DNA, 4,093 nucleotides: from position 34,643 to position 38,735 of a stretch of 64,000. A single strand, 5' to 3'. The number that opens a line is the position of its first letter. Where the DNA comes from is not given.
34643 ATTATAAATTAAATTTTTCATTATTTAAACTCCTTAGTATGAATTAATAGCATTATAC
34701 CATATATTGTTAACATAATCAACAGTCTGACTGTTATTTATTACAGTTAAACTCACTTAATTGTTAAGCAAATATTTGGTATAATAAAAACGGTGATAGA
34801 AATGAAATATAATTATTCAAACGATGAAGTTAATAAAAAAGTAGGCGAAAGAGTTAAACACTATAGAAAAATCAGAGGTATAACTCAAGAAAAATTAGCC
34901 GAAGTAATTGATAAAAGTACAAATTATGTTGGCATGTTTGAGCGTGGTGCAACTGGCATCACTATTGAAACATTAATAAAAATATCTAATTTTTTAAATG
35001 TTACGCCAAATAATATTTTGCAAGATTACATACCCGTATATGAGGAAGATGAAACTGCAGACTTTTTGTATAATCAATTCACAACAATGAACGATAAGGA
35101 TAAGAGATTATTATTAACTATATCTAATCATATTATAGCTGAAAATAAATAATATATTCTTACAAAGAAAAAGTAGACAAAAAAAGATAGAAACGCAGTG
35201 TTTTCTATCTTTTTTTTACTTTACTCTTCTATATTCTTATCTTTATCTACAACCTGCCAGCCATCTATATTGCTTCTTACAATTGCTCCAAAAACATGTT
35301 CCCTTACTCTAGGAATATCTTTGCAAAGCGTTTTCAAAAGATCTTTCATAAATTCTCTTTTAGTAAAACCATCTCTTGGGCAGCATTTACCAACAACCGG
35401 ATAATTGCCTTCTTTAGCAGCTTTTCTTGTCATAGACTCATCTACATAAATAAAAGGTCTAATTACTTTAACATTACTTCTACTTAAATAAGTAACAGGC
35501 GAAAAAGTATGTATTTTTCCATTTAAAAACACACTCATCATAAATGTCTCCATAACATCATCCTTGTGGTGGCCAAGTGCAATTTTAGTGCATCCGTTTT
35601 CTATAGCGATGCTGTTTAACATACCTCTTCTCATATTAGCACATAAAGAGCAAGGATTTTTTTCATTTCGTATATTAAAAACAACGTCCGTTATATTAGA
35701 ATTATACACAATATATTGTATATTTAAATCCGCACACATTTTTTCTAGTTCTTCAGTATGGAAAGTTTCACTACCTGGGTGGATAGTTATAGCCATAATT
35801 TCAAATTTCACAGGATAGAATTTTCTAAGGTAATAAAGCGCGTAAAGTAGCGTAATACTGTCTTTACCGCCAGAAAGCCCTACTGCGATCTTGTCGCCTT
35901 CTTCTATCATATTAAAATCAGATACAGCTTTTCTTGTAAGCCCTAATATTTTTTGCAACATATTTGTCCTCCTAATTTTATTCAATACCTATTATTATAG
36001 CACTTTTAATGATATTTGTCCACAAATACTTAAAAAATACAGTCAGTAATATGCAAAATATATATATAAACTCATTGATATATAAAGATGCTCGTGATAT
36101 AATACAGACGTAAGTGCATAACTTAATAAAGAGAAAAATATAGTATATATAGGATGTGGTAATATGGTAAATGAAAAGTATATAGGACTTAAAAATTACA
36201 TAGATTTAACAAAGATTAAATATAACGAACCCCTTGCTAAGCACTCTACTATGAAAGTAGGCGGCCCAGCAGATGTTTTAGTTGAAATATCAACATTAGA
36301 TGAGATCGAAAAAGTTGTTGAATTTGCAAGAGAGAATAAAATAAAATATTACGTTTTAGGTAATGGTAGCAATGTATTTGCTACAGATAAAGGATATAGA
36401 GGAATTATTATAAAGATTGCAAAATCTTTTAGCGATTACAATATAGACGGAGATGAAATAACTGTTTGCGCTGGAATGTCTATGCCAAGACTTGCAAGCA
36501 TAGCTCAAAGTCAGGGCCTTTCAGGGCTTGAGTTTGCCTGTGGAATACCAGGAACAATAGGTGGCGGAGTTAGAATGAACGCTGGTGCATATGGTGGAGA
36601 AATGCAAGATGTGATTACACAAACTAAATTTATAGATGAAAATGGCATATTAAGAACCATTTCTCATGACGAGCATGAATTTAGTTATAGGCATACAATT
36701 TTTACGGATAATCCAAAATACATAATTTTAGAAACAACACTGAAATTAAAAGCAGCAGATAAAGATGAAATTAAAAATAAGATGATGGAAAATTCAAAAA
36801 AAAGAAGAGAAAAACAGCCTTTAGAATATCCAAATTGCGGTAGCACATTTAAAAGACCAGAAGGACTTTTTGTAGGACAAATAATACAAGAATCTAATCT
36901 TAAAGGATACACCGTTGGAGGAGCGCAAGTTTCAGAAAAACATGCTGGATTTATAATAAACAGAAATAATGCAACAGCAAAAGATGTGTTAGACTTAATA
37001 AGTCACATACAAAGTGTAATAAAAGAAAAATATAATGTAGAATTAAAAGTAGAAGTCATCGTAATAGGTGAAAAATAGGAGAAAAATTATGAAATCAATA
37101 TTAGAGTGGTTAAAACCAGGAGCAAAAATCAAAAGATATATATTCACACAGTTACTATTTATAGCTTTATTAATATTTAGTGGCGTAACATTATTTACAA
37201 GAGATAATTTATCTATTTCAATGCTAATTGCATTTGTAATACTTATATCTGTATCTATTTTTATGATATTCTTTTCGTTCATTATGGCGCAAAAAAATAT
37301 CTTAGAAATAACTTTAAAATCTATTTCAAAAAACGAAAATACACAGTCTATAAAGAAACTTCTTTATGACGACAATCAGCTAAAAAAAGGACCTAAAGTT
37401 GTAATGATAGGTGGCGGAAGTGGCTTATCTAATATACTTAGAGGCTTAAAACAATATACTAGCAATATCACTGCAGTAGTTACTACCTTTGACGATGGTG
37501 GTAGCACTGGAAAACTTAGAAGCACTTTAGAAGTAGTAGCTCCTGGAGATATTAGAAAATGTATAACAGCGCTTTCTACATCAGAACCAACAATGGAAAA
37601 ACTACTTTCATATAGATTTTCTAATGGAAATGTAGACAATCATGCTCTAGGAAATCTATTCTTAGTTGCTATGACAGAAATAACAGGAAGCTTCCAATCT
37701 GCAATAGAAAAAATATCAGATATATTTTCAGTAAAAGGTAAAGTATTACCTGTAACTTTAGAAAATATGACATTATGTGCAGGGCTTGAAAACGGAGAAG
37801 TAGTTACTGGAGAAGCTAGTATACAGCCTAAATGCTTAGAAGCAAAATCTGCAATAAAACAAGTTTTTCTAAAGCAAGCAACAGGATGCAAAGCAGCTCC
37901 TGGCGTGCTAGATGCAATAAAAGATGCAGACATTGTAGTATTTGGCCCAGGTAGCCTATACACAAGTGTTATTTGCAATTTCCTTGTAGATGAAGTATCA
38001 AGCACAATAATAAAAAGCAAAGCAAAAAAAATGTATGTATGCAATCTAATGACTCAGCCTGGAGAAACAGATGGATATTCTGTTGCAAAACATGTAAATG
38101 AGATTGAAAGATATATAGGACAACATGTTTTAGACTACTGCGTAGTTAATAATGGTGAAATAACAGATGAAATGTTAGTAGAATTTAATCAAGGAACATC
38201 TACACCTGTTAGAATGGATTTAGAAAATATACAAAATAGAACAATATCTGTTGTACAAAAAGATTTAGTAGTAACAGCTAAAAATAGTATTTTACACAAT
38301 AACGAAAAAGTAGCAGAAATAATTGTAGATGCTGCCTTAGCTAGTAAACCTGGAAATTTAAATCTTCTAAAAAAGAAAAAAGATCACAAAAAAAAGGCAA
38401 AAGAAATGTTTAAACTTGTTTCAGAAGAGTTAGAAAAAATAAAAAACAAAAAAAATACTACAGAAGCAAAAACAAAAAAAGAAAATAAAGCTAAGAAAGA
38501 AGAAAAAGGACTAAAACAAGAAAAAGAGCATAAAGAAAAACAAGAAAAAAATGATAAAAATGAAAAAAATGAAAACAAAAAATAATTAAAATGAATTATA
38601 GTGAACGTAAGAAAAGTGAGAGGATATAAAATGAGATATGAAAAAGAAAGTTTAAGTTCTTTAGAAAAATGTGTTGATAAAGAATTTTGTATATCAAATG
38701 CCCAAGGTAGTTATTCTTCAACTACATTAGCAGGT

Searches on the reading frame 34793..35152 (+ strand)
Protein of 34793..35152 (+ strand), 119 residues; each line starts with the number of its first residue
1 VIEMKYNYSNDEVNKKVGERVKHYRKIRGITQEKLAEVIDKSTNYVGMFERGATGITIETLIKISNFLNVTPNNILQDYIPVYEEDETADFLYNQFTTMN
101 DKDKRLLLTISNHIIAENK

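Call 27: search_protein_families(library=pfam, proteins=[window:34793-35152:+], max_evalue=0.001)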
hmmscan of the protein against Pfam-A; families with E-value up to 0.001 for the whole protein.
window:34793-35152:+ (119 aa): 4 families
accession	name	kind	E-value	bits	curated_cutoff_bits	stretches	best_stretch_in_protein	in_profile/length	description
PF01381.28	HTH_3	-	6.3e-14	52.2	23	1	22-72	2-52/55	Helix-turn-helix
PF12844.13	HTH_19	-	5.3e-11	42.7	30.2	1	18-79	1-62/64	Helix-turn-helix domain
PF13560.12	HTH_31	-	3e-05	24.7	27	1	18-72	3-58/64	Helix-turn-helix domain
PF13443.12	HTH_26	-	0.00011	22.8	22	1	23-76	4-58/63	Cro/C1-type HTH DNA-binding domain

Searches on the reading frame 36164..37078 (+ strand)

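Call 48: search_protein_families(library=pfam, proteins=[window:36164-37078:+], max_evalue=0.00001)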
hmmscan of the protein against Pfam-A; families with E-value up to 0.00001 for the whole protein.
window:36164-37078:+ (304 aa): 2 families
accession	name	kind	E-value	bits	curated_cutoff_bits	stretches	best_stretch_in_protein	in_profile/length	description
PF02873.21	MurB_C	-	6.2e-36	123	27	1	202-301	1-99/99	UDP-N-acetylenolpyruvoylglucosamine reductase, C-terminal domain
PF01565.28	FAD_binding_4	-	5.1e-23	81.7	26.4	1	37-166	2-138/139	FAD binding domain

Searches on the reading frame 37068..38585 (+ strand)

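Call 48: search_protein_families(library=pfam, proteins=[window:37068-38585:+], max_evalue=0.00001)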
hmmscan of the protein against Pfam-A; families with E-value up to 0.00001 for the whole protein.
window:37068-38585:+ (505 aa): 1 family
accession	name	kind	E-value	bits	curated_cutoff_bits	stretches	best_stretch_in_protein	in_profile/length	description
PF01933.23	CofD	-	1.2e-103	346.8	30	1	111-401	1-290/290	2-phospho-L-lactate transferase CofD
